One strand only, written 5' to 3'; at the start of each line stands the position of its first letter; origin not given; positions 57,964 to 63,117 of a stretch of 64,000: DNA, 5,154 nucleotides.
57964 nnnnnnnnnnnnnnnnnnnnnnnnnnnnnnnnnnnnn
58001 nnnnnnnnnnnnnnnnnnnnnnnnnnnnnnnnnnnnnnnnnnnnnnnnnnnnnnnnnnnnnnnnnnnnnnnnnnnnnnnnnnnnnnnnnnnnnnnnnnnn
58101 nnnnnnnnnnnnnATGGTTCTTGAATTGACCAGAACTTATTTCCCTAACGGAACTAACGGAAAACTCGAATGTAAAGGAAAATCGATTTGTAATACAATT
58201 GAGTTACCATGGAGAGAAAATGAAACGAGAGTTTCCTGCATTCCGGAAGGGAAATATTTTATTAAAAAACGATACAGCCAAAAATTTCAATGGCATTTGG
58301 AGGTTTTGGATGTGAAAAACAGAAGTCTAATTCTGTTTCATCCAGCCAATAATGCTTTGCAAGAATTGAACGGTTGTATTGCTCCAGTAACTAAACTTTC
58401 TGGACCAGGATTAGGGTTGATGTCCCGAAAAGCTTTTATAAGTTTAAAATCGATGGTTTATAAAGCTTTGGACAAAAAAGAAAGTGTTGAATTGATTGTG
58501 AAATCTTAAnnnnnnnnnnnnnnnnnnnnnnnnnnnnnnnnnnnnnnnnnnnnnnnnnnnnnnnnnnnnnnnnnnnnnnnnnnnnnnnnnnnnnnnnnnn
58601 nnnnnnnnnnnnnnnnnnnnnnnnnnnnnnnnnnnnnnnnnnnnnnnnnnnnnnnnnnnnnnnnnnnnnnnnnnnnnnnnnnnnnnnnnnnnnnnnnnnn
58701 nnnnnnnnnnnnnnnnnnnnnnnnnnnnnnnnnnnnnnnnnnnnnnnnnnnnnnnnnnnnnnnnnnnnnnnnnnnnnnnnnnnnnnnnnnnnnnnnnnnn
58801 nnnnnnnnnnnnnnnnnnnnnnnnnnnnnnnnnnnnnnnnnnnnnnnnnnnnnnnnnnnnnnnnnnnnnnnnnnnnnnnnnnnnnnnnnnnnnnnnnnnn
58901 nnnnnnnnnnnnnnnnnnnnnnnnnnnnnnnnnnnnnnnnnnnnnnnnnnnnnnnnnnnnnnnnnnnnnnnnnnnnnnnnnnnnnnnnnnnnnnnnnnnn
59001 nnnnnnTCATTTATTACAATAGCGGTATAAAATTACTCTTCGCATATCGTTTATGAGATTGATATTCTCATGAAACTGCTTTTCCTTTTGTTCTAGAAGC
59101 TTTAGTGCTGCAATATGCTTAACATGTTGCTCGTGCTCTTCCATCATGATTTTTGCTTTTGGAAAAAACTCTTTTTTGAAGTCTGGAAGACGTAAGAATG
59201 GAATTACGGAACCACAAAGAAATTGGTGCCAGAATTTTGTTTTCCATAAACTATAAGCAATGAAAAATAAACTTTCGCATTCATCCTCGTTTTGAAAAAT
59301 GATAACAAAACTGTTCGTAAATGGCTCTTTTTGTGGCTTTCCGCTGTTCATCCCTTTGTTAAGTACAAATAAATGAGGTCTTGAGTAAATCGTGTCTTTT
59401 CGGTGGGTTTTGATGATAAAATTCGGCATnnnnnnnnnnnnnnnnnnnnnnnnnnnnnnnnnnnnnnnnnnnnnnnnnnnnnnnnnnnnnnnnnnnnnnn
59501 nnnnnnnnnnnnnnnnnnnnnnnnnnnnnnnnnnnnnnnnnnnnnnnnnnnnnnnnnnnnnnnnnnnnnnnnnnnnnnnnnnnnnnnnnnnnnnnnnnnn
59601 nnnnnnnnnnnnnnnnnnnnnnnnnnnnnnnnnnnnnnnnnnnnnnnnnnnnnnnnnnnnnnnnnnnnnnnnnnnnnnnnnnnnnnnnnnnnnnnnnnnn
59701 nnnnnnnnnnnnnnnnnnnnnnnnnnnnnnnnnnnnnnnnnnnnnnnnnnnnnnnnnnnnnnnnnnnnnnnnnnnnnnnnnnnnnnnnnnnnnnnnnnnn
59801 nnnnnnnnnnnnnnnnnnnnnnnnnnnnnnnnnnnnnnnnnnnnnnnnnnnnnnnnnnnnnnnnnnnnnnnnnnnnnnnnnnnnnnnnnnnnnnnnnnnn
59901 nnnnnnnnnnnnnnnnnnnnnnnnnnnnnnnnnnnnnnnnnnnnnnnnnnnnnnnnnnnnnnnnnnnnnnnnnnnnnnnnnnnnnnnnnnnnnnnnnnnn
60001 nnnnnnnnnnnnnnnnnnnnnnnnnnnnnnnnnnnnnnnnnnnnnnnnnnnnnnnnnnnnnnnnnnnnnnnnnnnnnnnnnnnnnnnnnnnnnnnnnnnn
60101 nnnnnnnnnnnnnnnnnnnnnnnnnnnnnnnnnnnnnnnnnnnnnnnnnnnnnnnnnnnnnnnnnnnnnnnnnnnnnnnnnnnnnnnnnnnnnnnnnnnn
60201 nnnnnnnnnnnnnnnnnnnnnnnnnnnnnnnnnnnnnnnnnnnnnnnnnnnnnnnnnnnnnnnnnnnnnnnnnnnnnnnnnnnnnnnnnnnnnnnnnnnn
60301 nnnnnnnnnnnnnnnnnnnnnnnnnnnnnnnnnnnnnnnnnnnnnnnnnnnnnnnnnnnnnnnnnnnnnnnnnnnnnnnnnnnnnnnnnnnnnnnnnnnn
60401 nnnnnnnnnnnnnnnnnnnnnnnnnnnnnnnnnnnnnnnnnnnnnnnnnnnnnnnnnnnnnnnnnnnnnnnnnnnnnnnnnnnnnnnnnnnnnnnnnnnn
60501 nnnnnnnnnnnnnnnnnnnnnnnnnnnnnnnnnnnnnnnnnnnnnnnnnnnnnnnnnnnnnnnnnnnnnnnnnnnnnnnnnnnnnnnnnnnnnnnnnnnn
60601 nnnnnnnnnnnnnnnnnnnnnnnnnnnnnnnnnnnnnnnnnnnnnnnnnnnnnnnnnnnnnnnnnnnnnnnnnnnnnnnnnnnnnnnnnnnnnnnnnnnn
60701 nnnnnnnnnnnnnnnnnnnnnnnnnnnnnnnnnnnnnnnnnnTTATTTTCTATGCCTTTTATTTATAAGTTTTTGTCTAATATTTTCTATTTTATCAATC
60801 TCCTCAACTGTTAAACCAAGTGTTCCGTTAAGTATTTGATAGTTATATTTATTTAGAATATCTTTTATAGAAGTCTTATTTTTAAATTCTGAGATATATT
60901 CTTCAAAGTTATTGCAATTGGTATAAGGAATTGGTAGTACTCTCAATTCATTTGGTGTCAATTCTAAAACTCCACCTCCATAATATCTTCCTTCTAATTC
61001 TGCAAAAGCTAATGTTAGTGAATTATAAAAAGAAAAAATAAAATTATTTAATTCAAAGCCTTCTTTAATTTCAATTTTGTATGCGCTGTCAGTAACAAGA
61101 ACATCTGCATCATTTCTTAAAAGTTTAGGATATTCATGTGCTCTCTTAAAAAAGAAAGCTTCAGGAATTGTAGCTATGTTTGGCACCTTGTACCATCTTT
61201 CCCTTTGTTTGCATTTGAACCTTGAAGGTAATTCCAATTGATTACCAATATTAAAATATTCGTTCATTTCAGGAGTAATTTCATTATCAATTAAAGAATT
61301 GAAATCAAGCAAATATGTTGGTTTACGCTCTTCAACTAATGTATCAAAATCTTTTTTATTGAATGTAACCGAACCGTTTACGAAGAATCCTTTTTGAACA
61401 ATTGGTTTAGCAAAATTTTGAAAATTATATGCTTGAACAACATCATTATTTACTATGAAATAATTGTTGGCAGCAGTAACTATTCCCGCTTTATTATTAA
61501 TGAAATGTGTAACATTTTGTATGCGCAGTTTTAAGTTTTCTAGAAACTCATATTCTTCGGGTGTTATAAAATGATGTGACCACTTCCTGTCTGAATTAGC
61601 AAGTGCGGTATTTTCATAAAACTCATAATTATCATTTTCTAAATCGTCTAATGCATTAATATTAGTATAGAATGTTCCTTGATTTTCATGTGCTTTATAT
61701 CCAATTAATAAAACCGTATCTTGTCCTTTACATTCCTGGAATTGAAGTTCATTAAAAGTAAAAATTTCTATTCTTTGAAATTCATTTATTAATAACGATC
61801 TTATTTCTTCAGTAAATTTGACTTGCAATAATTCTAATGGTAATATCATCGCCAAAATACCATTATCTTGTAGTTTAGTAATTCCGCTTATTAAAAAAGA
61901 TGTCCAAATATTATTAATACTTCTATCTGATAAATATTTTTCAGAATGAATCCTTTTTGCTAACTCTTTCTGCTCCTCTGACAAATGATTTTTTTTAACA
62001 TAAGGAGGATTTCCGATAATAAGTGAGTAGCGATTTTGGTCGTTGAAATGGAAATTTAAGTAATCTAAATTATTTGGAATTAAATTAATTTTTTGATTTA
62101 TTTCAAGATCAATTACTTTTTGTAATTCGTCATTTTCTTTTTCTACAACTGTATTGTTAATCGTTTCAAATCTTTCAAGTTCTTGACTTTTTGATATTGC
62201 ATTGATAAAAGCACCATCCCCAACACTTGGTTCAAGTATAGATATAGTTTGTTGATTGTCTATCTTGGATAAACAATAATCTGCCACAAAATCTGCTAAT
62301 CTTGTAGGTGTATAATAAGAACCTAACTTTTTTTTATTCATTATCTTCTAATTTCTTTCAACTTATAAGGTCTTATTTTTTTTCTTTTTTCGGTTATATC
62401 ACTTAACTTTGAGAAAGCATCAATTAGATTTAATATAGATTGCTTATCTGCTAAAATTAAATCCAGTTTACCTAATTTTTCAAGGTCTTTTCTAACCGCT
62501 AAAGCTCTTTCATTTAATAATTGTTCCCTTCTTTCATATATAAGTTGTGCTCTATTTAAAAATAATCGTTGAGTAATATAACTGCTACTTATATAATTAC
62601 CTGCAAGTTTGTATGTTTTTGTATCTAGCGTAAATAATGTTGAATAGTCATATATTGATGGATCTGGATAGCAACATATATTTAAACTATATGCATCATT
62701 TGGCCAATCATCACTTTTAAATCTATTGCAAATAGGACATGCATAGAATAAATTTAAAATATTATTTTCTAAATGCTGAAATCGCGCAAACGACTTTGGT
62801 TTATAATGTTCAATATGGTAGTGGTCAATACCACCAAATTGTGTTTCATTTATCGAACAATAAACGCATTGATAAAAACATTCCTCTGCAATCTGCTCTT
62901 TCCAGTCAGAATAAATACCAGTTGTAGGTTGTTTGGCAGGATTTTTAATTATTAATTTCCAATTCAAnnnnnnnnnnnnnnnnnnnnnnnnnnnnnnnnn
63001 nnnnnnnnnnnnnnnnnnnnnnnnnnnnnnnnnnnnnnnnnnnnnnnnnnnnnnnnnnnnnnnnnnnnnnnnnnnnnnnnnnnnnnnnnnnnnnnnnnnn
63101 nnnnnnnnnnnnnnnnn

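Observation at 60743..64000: Phosphorelay-gated restriction-like system: histidine kinase, receiver, HNH nuclease, adenine MTase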

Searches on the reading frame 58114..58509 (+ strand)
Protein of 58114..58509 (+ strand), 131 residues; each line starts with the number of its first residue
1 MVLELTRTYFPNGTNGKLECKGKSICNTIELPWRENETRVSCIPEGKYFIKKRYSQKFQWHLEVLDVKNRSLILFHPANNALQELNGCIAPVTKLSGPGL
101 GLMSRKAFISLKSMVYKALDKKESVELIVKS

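Call 96: search_protein_families(library=padloc, proteins=[window:58114-58509:+], max_evalue=0.001)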
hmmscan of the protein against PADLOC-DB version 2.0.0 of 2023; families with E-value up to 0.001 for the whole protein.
window:58114-58509:+ (131 aa): 0 families

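Call 97: search_protein_families(library=pfam, proteins=[window:58114-58509:+], max_evalue=0.001)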
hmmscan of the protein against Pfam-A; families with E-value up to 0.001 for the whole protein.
window:58114-58509:+ (131 aa): 1 family
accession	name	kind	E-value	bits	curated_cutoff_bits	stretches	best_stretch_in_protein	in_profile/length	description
PF18925.5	DUF5675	-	7.6e-32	110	26.7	1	5-115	2-112/114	Family of unknown function (DUF5675)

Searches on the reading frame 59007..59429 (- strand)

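Call 96: search_protein_families(library=padloc, proteins=[window:59007-59429:-], max_evalue=0.001)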
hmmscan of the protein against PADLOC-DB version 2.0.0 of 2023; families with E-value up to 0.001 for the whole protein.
window:59007-59429:- (140 aa): 0 families

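Call 97: search_protein_families(library=pfam, proteins=[window:59007-59429:-], max_evalue=0.001)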
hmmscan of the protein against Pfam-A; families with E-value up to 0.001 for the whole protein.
window:59007-59429:- (140 aa): 1 family
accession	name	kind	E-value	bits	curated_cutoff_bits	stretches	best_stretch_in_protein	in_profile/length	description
PF22105.2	DUF6943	-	9e-57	191.3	27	1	6-136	1-131/131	Family of unknown function (DUF6943)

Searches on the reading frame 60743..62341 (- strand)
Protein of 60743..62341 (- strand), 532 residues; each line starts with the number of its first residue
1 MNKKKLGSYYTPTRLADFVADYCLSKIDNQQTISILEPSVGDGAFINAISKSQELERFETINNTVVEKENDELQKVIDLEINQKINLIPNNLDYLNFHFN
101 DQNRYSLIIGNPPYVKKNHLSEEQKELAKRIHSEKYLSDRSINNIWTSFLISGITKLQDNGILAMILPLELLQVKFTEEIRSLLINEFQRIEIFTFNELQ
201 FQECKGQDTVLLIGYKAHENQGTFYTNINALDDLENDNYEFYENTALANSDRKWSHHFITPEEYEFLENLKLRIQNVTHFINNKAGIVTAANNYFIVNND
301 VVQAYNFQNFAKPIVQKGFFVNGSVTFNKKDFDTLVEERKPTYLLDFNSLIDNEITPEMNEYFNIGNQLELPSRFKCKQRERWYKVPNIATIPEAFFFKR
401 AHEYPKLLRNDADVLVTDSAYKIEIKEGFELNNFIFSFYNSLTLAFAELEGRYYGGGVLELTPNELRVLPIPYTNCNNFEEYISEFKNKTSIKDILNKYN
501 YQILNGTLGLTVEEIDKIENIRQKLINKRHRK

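Call 8: search_protein_families(library=pfam, proteins=[window:60743-62341:-], max_evalue=0.1)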
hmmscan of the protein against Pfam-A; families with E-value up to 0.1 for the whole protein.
window:60743-62341:- (532 aa): 3 families
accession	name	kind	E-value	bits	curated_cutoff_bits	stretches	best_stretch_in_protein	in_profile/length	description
PF22837.1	M_Eco57I_C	-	7.2e-33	114.6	27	1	289-524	44-275/283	Type II methyltransferase M.Eco57I, C-terminal domain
PF07669.17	Eco57I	-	2.3e-15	57.6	25.3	1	56-199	25-168/171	Eco57I restriction-modification methylase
PF20473.4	MmeI_Mtase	-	0.0022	17.7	27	1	63-138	90-169/259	MmeI, DNA-methyltransferase domain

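Call 9: search_protein_families(library=padloc, proteins=[window:60743-62341:-], max_evalue=0.1)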
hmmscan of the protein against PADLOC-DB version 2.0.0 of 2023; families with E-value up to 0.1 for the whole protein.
window:60743-62341:- (532 aa): 26 families (the best 25 are shown)
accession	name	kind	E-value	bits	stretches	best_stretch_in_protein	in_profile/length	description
PDLC03267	MTase_II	-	1.2e-131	438.4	1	4-532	11-538/539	Type II methyltransferase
PDLC03301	MTase_II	-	1.9e-30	104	1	3-466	71-529/604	Type II methyltransferase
PDLC03226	MTase_II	-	1.6e-22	77.9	1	2-221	12-240/579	Type II methyltransferase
PDLC03248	MTase_II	-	2.1e-21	74.2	1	1-217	4-197/521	Type II methyltransferase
PDLC03719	oMTase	-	3.1e-20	70.5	1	3-235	22-232/387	orphan methyltransferase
PDLC03335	MTase_II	-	1.5e-18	64.8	1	3-299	76-384/607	Type II methyltransferase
PDLC03328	MTase_II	-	2.2e-18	64.1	1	2-471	27-502/587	Type II methyltransferase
PDLC03258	MTase_II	-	2e-16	58.1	1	3-200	19-184/366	Type II methyltransferase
PDLC03604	REase_MTase_IIG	-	4.9e-14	49.3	1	72-299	504-732/1011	Type IIG restriction enzyme-methyltransferase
PDLC03227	MTase_II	-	1.8e-13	48.2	1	2-230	23-252/494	Type II methyltransferase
PDLC03347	MTase_II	-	1.3e-12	45.2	1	3-193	5-178/488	Type II methyltransferase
PDLC03282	MTase_II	-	3.5e-12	44.3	2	72-188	49-158/386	Type II methyltransferase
PDLC03313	MTase_II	-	2.4e-11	40.9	2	92-198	134-234/563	Type II methyltransferase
PDLC03612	REase_MTase_IIG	-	4.1e-11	39.8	1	103-300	805-1002/1247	Type IIG restriction enzyme-methyltransferase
PDLC03348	MTase_II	-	4.5e-11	40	1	101-203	343-440/727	Type II methyltransferase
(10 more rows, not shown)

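Call 10: search_protein_families(library=ncbifam, proteins=[window:60743-62341:-], max_evalue=0.1)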
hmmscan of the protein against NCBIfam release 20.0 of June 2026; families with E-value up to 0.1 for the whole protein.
window:60743-62341:- (532 aa): 5 families
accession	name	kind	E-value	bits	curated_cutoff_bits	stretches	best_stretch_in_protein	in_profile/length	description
NF033455.1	BREX_6_MTaseX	exception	0.00012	19.7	900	1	102-212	552-654/1319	BREX-6 system adenine-specific DNA-methyltransferase PglX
NF047853.1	tRm6a37MtseTrmN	equivalog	0.00052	19.8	350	1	82-172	94-173/244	tRNA(1)(Val) (adenine(37)-N(6))-methyltransferase TrmN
TIGR03534.1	RF_mod_PrmC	equivalog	0.00061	19.3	199.1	1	21-127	78-179/253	peptide chain release factor N(5)-glutamine methyltransferase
TIGR03533.1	L3_gln_methyl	equivalog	0.00067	19.1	229.7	1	76-129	165-214/284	50S ribosomal protein L3 N(5)-glutamine methyltransferase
TIGR00536.1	hemK_fam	subfamily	0.0023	17.1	115.5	1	99-127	178-205/286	HemK family protein methyltransferase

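Call 69: search_solved_structures(query=window:60743-62341:-, max_evalue=0.01)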
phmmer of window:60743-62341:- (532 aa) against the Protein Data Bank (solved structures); distinct sequences matched with E-value up to 0.01: 1.
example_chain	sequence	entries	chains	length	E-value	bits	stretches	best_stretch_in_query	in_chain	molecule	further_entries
7qw5_A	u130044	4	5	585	3.3e-12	49.3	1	3-209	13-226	Modification methylase BseCI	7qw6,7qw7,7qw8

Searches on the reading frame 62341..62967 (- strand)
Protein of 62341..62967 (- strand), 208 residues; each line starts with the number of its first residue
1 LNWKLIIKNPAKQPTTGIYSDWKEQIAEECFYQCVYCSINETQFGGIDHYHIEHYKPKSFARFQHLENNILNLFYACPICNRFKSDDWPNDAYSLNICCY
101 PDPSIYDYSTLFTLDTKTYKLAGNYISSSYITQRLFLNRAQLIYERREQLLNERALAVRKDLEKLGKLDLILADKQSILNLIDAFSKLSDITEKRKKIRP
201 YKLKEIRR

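Call 8: search_protein_families(library=pfam, proteins=[window:62341-62967:-], max_evalue=0.1)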
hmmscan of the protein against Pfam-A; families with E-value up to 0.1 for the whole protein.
window:62341-62967:- (208 aa): 2 families
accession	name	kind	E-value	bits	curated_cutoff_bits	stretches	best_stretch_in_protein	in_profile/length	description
PF01844.29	HNH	-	0.00011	22.7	21.4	1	34-86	1-46/47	HNH endonuclease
PF24568.1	CC_PcsB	-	0.04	14.2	27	1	145-198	9-61/75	Peptidoglycan hydrolase PcsB, coiled-coil domain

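Call 9: search_protein_families(library=padloc, proteins=[window:62341-62967:-], max_evalue=0.1)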
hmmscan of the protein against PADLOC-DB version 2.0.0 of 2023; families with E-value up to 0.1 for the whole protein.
window:62341-62967:- (208 aa): 38 families (the best 25 are shown)
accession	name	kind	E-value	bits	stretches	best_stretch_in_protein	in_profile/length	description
PDLC00337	PtuB1|PtuB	-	3.2e-18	64.4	1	21-153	46-167/216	Unknown function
PDLC02924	HNH_I-A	-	1.8e-08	32.6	1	3-185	23-179/198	-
PDLC00315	PtuB1|PtuB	-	1.5e-07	29.4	1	17-91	16-83/227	Unknown function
PDLC00292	PtuA1|PtuA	-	6.4e-07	26.1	1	22-152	49-196/726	AAA ATPase domain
PDLC00342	PtuB1|PtuB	-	1.6e-06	25.7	1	23-178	39-184/247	Unknown function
PDLC00336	PtuB1|PtuB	-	1.9e-06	25.7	1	20-147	52-177/250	Unknown function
PDLC00321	PtuB1|PtuB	-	3.7e-06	24.9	1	28-116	35-115/223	Unknown function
PDLC00330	PtuB1|PtuB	-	7e-06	24.1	1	12-86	34-111/271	Unknown function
PDLC00332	PtuB1|PtuB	-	2.8e-05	22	1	20-152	36-166/212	Unknown function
PDLC00323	PtuB1|PtuB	-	2.9e-05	21.8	1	23-90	26-86/215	Unknown function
PDLC00324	PtuB1|PtuB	-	5.3e-05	21.1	1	24-149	35-161/209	Unknown function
PDLC00339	PtuB1|PtuB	-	5.5e-05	21.1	1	17-156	48-209/261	Unknown function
PDLC00335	PtuB1|PtuB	-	9.4e-05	20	1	28-102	45-116/214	Unknown function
PDLC00314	PtuB1|PtuB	-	0.00017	19.7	1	18-77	33-86/156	Unknown function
PDLC04261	PDC-M01B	-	0.00018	19.2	1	51-150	123-219/304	-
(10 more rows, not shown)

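Call 10: search_protein_families(library=ncbifam, proteins=[window:62341-62967:-], max_evalue=0.1)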
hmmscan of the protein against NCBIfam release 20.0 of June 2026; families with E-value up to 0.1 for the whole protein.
window:62341-62967:- (208 aa): 2 families
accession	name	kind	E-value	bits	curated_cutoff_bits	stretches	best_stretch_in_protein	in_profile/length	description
TIGR02646.1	TIGR02646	subfamily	0.00044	20.3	52.15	1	23-78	16-65/144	retron system putative HNH endonuclease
NF041761.1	PtuB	equivalog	0.0014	18.5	150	1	22-100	36-119/218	retron Ec78 anti-phage system effector HNH endonuclease PtuB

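Call 67: search_solved_structures(query=A3, max_evalue=1)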
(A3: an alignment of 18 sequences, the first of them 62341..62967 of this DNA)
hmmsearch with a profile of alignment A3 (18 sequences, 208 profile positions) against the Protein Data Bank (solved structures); distinct sequences matched with E-value up to 1: 18.
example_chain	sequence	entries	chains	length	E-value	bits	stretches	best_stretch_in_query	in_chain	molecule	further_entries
9l7p_H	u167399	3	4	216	0.00035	23.7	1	33-87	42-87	TIGR02646 family protein | Retron I-A effector PtuB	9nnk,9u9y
9nnb_J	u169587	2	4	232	0.00038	23.6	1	33-87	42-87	Retron I-A effector PtuB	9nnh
22bv_F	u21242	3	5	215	0.0004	23.5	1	32-88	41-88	TIGR02646 family protein | PtuB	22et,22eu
9vh1_F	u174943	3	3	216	0.00041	23.5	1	31-87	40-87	Retron Ec78 putative HNH endonuclease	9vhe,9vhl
8w2z_A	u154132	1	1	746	0.00045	23.4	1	23-86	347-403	HNH nuclease domain-containing protein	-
8zq9_B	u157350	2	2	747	0.00045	23.4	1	23-86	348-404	a protein | HNH nuclease domain-containing protein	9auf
9kjx_F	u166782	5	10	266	0.00055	23.1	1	33-87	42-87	TIGR02646 family protein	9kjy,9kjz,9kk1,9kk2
8w2s_A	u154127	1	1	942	0.00058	23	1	23-86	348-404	HNH nuclease domain-containing protein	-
4ogc_A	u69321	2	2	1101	0.0011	22.1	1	33-86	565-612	HNH endonuclease domain protein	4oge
9lgi_A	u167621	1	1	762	0.0016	21.6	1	9-89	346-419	HNH nuclease domain-containing protein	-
9e8z_E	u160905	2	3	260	0.0029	20.7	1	15-62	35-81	Retron Ec83 putative HNH endonuclease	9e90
8d2k_A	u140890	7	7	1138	0.013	18.6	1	32-96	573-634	CRISPR-associated endonuclease, Csn1 family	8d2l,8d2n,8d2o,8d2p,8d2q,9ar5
3ldy_A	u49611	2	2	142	0.016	18.3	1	29-93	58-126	restriction endonuclease PacI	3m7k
9k32_A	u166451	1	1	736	0.018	18.1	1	5-90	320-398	HNH nuclease domain-containing protein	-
22bu_F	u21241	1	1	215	0.032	17.3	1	32-88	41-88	TIGR02646 family protein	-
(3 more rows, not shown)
